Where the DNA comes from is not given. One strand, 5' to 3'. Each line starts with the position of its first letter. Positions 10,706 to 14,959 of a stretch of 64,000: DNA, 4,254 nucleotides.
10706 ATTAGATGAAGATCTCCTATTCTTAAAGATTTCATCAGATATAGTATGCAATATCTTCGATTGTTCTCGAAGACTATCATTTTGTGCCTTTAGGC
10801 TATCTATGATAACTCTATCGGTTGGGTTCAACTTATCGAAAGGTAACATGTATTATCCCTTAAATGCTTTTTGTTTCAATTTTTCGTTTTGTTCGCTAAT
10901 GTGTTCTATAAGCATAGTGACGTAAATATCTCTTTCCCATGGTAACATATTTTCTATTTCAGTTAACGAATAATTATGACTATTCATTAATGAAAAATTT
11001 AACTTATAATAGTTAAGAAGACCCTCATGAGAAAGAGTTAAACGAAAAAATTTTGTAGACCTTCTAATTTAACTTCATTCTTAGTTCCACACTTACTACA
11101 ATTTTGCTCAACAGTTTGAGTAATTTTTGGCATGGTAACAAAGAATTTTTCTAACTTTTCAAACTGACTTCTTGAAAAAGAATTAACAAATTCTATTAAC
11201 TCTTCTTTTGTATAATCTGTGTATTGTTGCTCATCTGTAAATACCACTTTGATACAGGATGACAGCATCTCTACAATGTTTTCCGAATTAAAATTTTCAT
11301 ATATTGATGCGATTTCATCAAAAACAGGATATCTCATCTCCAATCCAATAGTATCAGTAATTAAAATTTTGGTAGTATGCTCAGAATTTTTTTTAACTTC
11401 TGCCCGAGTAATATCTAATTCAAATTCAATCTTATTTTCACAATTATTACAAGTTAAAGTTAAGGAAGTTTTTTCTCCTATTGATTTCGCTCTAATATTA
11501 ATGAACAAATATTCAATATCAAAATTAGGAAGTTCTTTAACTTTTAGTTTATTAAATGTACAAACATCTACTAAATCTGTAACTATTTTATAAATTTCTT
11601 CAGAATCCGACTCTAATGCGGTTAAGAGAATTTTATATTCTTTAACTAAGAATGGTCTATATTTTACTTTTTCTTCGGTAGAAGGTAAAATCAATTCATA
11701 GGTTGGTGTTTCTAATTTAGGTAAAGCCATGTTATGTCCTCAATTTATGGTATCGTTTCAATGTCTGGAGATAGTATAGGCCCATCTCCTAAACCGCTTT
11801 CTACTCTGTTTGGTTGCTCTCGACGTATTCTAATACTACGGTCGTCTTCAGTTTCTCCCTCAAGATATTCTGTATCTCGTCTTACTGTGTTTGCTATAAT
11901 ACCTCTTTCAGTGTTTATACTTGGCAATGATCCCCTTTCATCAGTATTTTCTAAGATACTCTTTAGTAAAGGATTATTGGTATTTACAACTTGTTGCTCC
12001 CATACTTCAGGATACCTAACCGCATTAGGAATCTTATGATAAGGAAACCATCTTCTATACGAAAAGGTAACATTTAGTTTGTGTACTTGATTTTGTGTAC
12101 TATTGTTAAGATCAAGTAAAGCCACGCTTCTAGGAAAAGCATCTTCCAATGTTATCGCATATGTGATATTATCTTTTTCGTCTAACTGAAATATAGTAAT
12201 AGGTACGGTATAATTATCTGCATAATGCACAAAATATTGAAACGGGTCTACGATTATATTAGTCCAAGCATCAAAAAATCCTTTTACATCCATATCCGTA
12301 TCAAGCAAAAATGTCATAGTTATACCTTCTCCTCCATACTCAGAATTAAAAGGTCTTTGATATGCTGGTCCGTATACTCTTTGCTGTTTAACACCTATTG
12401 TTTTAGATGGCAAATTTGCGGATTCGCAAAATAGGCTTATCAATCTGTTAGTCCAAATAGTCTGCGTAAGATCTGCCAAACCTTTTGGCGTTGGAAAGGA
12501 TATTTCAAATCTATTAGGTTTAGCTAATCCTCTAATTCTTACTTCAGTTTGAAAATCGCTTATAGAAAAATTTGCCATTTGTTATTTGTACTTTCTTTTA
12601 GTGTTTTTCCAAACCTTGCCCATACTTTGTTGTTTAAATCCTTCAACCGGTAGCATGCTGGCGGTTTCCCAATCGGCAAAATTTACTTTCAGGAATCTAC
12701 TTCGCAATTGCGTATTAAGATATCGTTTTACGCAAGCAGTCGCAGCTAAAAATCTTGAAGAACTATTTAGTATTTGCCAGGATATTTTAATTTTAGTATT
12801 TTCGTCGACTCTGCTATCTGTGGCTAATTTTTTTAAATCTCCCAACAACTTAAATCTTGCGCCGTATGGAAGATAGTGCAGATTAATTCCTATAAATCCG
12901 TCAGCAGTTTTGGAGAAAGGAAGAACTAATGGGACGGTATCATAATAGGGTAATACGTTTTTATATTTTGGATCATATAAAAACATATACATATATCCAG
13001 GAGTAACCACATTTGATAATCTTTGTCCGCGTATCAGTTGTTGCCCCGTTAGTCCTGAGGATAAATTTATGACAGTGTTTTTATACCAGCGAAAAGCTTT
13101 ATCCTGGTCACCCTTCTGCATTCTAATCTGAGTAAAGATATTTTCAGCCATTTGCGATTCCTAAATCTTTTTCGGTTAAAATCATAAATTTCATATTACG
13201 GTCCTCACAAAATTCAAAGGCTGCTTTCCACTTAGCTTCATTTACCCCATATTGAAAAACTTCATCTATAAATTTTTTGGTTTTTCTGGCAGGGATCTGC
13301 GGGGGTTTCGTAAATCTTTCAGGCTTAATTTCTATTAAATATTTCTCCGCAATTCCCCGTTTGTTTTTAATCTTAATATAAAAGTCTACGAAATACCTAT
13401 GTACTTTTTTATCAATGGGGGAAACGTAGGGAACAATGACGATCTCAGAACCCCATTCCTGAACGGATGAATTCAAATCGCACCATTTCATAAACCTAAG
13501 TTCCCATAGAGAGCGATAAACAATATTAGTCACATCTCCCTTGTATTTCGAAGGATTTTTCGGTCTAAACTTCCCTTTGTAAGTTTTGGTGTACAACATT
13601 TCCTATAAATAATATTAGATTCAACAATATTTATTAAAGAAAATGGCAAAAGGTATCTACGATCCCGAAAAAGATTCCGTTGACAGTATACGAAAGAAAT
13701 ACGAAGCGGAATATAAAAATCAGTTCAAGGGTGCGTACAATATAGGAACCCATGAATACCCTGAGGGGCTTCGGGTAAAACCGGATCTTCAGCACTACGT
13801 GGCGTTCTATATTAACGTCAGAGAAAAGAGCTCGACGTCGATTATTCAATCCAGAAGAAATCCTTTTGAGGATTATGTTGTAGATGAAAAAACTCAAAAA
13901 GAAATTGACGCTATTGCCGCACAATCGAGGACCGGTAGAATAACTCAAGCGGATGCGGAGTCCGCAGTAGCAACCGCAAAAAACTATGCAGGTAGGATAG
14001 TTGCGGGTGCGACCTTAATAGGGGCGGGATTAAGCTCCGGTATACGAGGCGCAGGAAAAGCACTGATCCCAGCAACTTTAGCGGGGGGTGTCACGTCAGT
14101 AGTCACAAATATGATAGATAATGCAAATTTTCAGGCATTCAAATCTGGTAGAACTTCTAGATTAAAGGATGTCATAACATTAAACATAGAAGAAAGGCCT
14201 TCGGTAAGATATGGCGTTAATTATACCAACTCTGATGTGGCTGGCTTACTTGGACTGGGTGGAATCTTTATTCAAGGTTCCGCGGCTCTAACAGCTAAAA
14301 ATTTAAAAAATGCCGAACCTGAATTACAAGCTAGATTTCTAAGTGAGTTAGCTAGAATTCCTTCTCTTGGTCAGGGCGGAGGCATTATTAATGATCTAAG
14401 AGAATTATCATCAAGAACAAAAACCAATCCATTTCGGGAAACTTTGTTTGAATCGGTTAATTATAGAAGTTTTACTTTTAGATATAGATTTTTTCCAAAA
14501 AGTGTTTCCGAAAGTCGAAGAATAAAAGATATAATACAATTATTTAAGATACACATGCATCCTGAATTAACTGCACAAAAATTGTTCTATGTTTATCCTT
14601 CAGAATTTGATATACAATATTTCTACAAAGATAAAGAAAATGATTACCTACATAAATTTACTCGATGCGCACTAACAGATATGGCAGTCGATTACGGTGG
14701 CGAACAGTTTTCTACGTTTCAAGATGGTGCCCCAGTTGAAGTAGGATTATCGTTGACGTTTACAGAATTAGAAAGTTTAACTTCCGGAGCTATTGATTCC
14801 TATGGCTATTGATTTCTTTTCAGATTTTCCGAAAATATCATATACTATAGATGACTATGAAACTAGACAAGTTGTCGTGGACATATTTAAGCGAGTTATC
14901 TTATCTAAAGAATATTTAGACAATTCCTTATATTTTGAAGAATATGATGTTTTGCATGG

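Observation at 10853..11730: Candidate programmed -1 frameshift fusing gp26 to gp51: a lambda G/GT-type chaperone pair in a T4-like phage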

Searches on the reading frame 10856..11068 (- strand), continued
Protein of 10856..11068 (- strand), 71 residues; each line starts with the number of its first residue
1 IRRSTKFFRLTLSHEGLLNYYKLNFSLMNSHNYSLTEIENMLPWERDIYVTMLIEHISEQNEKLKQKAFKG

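Call 49: search_protein_families(library=phrogs, proteins=[L094:1695-3185:+, L088:1695-3194:+, L087:1692-3188:+, L089:1825-3201:+, L091:2123-3202:+, L086:2136-3179:+, L085:1713-3197:+, L084:1688-3184:+], max_evalue=0.01)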
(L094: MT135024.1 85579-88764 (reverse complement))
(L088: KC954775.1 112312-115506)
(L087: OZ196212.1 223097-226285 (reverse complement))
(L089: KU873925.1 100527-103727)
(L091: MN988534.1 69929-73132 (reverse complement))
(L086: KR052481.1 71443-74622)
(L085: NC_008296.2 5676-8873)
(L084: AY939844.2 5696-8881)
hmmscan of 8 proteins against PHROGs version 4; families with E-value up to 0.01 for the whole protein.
L094:1695-3185:+ (497 aa): 3 families
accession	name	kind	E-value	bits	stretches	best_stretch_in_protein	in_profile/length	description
phrog_15654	-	unknown function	0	1102.2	1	1-497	1-497/657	-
phrog_58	-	tail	1e-07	31.7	1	42-471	439-842/1544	tail length tape measure protein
phrog_4200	-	tail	0.0027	17.2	0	39-463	345-560/732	tail length tape measure protein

L088:1695-3194:+ (500 aa): 1 family
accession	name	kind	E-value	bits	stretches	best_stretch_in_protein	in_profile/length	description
phrog_11300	-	unknown function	3.9e-10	40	1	261-437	270-445/619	-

L087:1692-3188:+ (499 aa): 6 families
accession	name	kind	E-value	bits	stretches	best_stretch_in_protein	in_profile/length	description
phrog_15654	-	unknown function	3.3e-252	839.4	1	3-499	3-501/657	-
phrog_58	-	tail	1.9e-10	40.8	2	353-472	852-958/1544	tail length tape measure protein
phrog_17020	-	unknown function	6.6e-05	23.3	1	377-446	166-237/353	-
phrog_4200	-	tail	0.0014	18.2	0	405-470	344-407/732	tail length tape measure protein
phrog_3981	-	tail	0.0031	17.6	1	217-444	258-471/584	tail length tape measure protein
phrog_3201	-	tail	0.0068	15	1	249-348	1378-1481/2408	tail fiber protein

L089:1825-3201:+ (459 aa): 2 families
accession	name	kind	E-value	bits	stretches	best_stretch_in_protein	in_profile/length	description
phrog_3799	-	unknown function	9.1e-16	58.6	1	78-436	43-379/651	-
phrog_58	-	tail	3.3e-06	26.7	1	41-422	503-691/1544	tail length tape measure protein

L091:2123-3202:+ (360 aa): 2 families
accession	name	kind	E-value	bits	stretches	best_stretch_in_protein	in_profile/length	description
phrog_37804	-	unknown function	1.3e-155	520.7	1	1-358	1-362/621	-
phrog_1047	-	tail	0.00094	18.3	1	57-269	707-915/1251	tail associated lysin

L086:2136-3179:+ (348 aa): 3 families
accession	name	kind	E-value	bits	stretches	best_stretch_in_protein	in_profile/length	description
phrog_27688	-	unknown function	2.4e-240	800.1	1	1-348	1-348/567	-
phrog_58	-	tail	0.0012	18.3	1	241-346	847-943/1544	tail length tape measure protein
phrog_305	-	tail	0.0035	17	1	165-292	538-619/1001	tail length tape measure protein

L085:1713-3197:+ (495 aa): 13 families
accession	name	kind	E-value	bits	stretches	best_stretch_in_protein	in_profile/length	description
phrog_12696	-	unknown function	2.9e-211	705.5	1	1-495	1-491/1047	-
phrog_790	-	lysis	4.3e-89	301.5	1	1-493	1-393/912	endolysin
phrog_17778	-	unknown function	2.1e-51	176.4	1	4-279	3-248/804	-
phrog_1200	-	lysis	6.3e-34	119.1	1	2-253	7-243/874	endolysin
phrog_2588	-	unknown function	1.1e-24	88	1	2-253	8-236/915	-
phrog_13530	-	unknown function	5.9e-23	81.9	1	3-238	9-228/997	-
phrog_17500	-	unknown function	7.1e-21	75.6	1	2-229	7-221/357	-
phrog_22508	-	unknown function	1.3e-07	31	1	2-491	3-464/1078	-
phrog_35029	-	unknown function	1.1e-06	28.1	1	39-232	126-306/853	-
phrog_973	-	tail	9.5e-06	24.7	1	256-477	475-597/1465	tail length tape measure protein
phrog_1047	-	tail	0.00054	19.1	1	244-485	721-917/1251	tail associated lysin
phrog_6922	-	unknown function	0.0011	18.7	1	351-475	282-386/768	-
phrog_15722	-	unknown function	0.0095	16.8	0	55-187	20-148/161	-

L084:1688-3184:+ (499 aa): 0 families

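Call 54: find_related_loci(query=L084:800-1516:+, collection=viral_contigs, flank=600)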
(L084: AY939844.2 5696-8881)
Query L084:800-1516:+ (239 aa) in viral_contigs; peptide patterns used: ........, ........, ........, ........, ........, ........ (x = any residue, [..] = any of these).
600 stretches matched a pattern (row limit reached: there are more); 565 encode a relative of the query (tblastn E <= 1e-3); the best 80 are kept; 80 distinct loci.
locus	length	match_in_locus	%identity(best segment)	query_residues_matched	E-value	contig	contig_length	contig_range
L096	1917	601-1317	100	1-239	4e-166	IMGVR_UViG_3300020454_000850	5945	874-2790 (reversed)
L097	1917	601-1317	93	1-239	2e-158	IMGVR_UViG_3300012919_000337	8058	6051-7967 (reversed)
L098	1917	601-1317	93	1-239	7e-155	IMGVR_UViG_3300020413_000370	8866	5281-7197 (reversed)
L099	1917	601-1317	93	1-239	1e-154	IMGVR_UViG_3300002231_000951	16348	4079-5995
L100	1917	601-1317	93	1-239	5e-158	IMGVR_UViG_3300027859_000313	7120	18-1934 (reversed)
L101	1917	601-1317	92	1-239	2e-157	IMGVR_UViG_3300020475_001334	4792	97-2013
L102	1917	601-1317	91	1-239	3e-153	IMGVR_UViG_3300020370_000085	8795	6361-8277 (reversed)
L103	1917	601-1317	90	1-239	4e-151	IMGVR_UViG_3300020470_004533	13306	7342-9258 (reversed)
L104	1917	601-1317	90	1-239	5e-153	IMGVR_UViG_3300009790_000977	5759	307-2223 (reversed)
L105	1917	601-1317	90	1-239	8e-152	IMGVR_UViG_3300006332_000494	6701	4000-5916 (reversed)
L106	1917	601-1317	90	1-239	6e-152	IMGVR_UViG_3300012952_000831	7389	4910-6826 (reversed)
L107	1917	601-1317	90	1-239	2e-150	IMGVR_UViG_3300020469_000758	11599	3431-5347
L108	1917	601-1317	90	1-239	5e-152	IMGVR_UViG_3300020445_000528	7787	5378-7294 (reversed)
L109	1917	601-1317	90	1-239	5e-150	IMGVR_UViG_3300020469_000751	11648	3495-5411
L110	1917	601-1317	90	1-239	5e-149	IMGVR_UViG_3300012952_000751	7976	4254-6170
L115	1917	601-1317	88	1-239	7e-149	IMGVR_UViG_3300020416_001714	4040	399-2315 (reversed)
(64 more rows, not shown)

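Call 55: find_related_loci(query=L094:680-1525:+, collection=viral_contigs, flank=600)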
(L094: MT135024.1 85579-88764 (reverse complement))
Query L094:680-1525:+ (282 aa) in viral_contigs; peptide patterns used: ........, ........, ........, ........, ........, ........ (x = any residue, [..] = any of these).
6 stretches matched a pattern; 2 encode a relative of the query (tblastn E <= 1e-3); 2 distinct loci.
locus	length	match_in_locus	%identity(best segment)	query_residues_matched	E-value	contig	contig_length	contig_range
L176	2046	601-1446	100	1-282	0e+0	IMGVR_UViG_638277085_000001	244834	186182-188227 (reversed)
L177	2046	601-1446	88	1-282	2e-176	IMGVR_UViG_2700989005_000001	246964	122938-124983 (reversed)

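Call 56: find_related_loci(query=L089:818-1528:+, collection=viral_contigs, flank=600)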
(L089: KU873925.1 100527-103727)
Query L089:818-1528:+ (237 aa) in viral_contigs; peptide patterns used: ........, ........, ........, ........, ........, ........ (x = any residue, [..] = any of these).
156 stretches matched a pattern; 147 encode a relative of the query (tblastn E <= 1e-3); the best 80 are kept; 80 distinct loci.
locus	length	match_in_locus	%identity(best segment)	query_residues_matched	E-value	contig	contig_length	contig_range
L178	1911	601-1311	100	1-237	6e-165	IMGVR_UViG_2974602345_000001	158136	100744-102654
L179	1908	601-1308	69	1-236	6e-119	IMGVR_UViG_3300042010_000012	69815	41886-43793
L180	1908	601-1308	69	1-236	1e-119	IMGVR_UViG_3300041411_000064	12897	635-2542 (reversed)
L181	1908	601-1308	68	1-236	9e-119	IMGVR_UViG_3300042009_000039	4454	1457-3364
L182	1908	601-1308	67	1-236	3e-116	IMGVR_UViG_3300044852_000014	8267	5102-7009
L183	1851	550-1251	67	3-236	2e-118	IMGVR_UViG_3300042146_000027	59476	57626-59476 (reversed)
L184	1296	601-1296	67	1-232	3e-118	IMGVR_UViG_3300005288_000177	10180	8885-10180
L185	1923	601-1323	51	1-236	7e-81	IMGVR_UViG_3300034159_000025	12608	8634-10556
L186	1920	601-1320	51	1-236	3e-76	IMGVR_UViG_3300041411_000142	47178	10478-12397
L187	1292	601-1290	52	1-233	1e-74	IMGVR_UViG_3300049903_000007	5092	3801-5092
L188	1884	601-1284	43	1-236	2e-57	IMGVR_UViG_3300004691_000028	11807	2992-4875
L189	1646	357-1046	43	1-236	2e-57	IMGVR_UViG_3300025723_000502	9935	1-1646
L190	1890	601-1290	43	1-236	7e-57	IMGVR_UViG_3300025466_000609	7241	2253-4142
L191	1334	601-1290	43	1-236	2e-57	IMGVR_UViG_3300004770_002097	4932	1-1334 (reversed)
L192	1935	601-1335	33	1-237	2e-46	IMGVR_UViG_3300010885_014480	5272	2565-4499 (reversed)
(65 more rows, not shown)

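Call 57: find_related_loci(query=L091:836-1525:+, collection=viral_contigs, flank=600)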
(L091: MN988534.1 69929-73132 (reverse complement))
Query L091:836-1525:+ (230 aa) in viral_contigs; peptide patterns used: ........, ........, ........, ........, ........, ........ (x = any residue, [..] = any of these).
275 stretches matched a pattern; 1 encode a relative of the query (tblastn E <= 1e-3); 1 distinct loci.
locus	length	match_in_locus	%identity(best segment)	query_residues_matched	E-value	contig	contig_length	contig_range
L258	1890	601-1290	74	1-230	3e-117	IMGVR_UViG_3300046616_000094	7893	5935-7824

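Call 85: search_protein_families(library=pfam, proteins=[L178:601-1311:+, L177:601-1446:+, L258:601-1290:+, L115:601-1317:+], max_evalue=10)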
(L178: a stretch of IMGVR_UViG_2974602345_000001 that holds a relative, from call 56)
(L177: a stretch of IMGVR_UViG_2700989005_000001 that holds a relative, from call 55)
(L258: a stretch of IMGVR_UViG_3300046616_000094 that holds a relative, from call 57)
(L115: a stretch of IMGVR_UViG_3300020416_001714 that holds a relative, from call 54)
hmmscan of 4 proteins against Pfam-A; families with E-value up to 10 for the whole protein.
L178:601-1311:+ (237 aa): 2 families
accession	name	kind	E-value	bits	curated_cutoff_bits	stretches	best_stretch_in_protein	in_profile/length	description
PF12322.14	T4_baseplate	-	7.5e-54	183.2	24.5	1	12-237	5-219/219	T4 bacteriophage base plate protein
PF24111.1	DUF7386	-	0.085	13.5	28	1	109-146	42-77/86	Family of unknown function (DUF7386)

L177:601-1446:+ (282 aa): 9 families
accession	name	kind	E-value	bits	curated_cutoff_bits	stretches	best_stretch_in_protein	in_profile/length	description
PF12322.14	T4_baseplate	-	3e-47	161.6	24.5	1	13-281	2-218/219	T4 bacteriophage base plate protein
PF20830.2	Reovirus_bridge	-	0.0097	16.8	27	1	116-196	18-95/102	Reovirus turret protein, bridge domain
PF13462.12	Thioredoxin_4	-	0.058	14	23.2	1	250-271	12-33/165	Thioredoxin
PF19677.4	DUF6179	-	0.058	13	25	1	59-142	188-271/272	Family of unknown function (DUF6179)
PF20234.3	DUF6591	-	0.07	13.3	27.1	1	75-134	162-222/228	Family of unknown function (DUF6591)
PF01667.23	Ribosomal_S27e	-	0.09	12.9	24.5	1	256-270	3-17/55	Ribosomal protein S27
PF22415.1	PSV_ORF131-like_dom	-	0.14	12.6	27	1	258-272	20-34/80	PSV_Hypothetical protein ORF131-like domain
PF11576.14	HcgB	-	0.2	11.8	25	1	24-66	23-65/153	FeGP cofactor biosynthesis protein HcgB, guanylyltransferase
PF16590.10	ESP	-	0.47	11.2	22.7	1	19-77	21-79/91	Exocrine gland-secreting peptide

L258:601-1290:+ (230 aa): 3 families
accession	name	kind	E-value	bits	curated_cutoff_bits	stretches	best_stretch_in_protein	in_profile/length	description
PF12322.14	T4_baseplate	-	2.2e-42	145.6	24.5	1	10-229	6-218/219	T4 bacteriophage base plate protein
PF14047.11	DCR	-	0.016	15.7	27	1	65-98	34-67/67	Dppa2/4 conserved region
PF13240.11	Zn_Ribbon_1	-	5.1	7.5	25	0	91-100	2-11/23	zinc-ribbon domain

L115:601-1317:+ (239 aa): 5 families
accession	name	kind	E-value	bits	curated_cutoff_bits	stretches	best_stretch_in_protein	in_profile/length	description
PF12322.14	T4_baseplate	-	4.6e-78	262.3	24.5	1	9-238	2-218/219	T4 bacteriophage base plate protein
PF22091.2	DUF6941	-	0.018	15.9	27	1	66-135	47-120/125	Family of unknown function (DUF6941)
PF01025.24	GrpE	-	0.11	12.6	25.8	1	156-230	70-142/165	GrpE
PF23926.2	LtfC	-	0.12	13.4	27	1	89-142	33-86/100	LtfC-like, beta-sandwich domain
PF05413.17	Peptidase_C34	-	0.15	12.8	22.4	1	38-76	18-56/92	Putative closterovirus papain-like endopeptidase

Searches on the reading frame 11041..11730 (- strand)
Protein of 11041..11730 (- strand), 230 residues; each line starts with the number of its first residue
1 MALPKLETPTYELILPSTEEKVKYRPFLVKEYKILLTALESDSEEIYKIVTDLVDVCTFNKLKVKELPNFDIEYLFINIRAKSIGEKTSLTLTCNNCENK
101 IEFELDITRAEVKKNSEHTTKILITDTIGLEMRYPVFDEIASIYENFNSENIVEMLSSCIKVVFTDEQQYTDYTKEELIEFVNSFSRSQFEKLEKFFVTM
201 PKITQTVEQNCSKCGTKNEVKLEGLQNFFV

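Call 5: search_protein_families(library=pfam, proteins=[window:11041-11730:-], max_evalue=0.1)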
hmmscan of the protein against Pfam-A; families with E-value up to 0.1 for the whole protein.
window:11041-11730:- (230 aa): 5 families
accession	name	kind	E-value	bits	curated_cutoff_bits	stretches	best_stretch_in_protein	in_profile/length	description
PF12322.14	T4_baseplate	-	2.1e-63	214.4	24.5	1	9-229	2-218/219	T4 bacteriophage base plate protein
PF23568.1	ARM_LIN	-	0.0093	15.7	27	1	150-227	4-80/230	E3 ubiquitin-protein ligase LIN-like, ARM repeat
PF21817.3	CapR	-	0.013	16.1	24.2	0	62-103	4-44/67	CapR homology domain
PF12898.13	Stc1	-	0.03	15.3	24.8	0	183-222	12-52/84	Stc1 domain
PF05129.18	Zn_ribbon_Elf1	-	0.059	13.9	29.8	0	197-225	35-63/79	Transcription elongation factor Elf1 like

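Call 6: search_protein_families(library=phrogs, proteins=[window:11041-11730:-], max_evalue=0.01)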
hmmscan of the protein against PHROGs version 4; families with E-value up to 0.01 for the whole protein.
window:11041-11730:- (230 aa): 3 families
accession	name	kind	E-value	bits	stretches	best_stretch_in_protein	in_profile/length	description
phrog_150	-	tail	4.7e-66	224.1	1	1-229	5-232/282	baseplate hub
phrog_13792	-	unknown function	0.00025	21.5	0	17-92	28-98/263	-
phrog_2834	-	unknown function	0.0072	17.2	0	86-113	10-37/78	-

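Call 12: find_related_loci(query=window:11041-11730:-, collection=viral_contigs, flank=1500)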
Query window:11041-11730:- (230 aa) in viral_contigs; peptide patterns used: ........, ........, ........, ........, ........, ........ (x = any residue, [..] = any of these).
152 stretches matched a pattern; 144 encode a relative of the query (tblastn E <= 1e-3); the best 80 are kept; 80 distinct loci.
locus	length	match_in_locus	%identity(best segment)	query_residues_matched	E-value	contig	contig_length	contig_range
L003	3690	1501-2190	83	1-230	5e-131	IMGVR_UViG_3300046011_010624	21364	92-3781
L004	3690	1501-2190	83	1-230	3e-130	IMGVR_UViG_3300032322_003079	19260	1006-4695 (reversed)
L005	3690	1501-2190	83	1-230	3e-130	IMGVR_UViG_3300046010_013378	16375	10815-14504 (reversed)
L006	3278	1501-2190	83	1-230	1e-130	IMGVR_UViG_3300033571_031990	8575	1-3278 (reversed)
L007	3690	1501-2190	83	1-230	5e-129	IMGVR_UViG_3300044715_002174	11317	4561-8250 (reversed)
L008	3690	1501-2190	82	1-230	1e-126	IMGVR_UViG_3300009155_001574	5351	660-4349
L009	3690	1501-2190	82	1-230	2e-126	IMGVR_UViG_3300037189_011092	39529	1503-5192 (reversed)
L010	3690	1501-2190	80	1-230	3e-124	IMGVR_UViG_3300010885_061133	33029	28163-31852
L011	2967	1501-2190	76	1-230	1e-121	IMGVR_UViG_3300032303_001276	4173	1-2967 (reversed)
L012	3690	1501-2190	76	1-230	8e-120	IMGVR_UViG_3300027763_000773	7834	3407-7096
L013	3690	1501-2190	76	1-230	1e-119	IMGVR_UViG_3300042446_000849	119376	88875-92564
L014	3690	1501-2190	76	1-230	5e-120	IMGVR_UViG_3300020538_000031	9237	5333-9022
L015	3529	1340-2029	76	1-230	9e-121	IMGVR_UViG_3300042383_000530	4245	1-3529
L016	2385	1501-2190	76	1-230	2e-122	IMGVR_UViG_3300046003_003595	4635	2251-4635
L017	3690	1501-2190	76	1-230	1e-119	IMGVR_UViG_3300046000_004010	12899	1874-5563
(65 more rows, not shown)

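Call 48: search_solved_structures(query=window:11041-11730:-, max_evalue=10)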
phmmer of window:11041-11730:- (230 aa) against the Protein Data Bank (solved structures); distinct sequences matched with E-value up to 10: 0.

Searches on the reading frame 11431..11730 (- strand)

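Call 85: search_protein_families(library=pfam, proteins=[window:11431-11730:-], max_evalue=10)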
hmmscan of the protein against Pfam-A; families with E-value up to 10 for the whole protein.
window:11431-11730:- (100 aa): 2 families
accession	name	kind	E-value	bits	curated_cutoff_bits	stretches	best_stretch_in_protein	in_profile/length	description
PF12322.14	T4_baseplate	-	1e-27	97.7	24.5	1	9-100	2-94/219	T4 bacteriophage base plate protein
PF19336.4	DUF5921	-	0.11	12.9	27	1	39-75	10-45/78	Domain of unknown function (DUF5921)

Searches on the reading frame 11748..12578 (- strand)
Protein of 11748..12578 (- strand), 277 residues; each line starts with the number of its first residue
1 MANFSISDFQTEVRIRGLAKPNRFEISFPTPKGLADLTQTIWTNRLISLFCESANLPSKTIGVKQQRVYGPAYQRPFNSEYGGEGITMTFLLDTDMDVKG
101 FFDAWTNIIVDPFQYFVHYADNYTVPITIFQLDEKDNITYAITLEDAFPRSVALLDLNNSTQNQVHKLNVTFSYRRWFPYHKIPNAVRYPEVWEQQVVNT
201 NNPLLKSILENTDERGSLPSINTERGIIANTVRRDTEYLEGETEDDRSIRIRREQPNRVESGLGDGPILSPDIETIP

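Call 5: search_protein_families(library=pfam, proteins=[window:11748-12578:-], max_evalue=0.1)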
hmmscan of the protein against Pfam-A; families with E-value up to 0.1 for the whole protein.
window:11748-12578:- (277 aa): 2 families
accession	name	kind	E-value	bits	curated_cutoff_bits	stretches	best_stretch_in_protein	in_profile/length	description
PF23849.1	Phage_TTP_2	-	0.00093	19.7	27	1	40-178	17-169/177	Phage tail tube protein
PF06841.18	Phage_T4_gp19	-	0.034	14.4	28.2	1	124-177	81-133/134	T4-like virus tail tube protein gp19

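Call 6: search_protein_families(library=phrogs, proteins=[window:11748-12578:-], max_evalue=0.01)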
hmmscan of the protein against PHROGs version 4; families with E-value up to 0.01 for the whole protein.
window:11748-12578:- (277 aa): 2 families
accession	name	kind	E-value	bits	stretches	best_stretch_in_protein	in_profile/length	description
phrog_45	-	tail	5.3e-40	138.7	1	2-239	74-324/350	tail tube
phrog_3629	-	tail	4.2e-33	115.8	1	43-180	72-207/313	tail tube protein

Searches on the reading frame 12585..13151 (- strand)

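Call 5: search_protein_families(library=pfam, proteins=[window:12585-13151:-], max_evalue=0.1)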
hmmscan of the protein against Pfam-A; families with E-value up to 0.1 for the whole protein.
window:12585-13151:- (189 aa): 0 families

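Call 6: search_protein_families(library=phrogs, proteins=[window:12585-13151:-], max_evalue=0.01)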
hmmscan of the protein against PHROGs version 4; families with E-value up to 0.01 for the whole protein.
window:12585-13151:- (189 aa): 1 family
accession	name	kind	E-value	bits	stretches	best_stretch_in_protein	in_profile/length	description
phrog_429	-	DNA, RNA and nucleotide metabolism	3.9e-49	168.3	1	4-189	28-208/210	DNA end protector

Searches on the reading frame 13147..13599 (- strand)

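Call 108: search_protein_families(library=phrogs, proteins=[window:13147-13599:-], max_evalue=0.001)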
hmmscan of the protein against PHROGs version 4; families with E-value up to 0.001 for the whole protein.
window:13147-13599:- (151 aa): 2 families
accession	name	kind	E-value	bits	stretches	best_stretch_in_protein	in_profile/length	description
phrog_218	-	connector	6e-62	209.1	1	5-148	2-143/148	head closure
phrog_14892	-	connector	4.4e-27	95.8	1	37-146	1-110/117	head closure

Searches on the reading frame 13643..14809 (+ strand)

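Call 108: search_protein_families(library=phrogs, proteins=[window:13643-14809:+], max_evalue=0.001)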
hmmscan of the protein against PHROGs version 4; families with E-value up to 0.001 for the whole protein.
window:13643-14809:+ (389 aa): 1 family
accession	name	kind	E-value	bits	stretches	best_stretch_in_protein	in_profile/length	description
phrog_230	-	tail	1.5e-44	154.1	1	22-385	276-583/628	baseplate tail tube cap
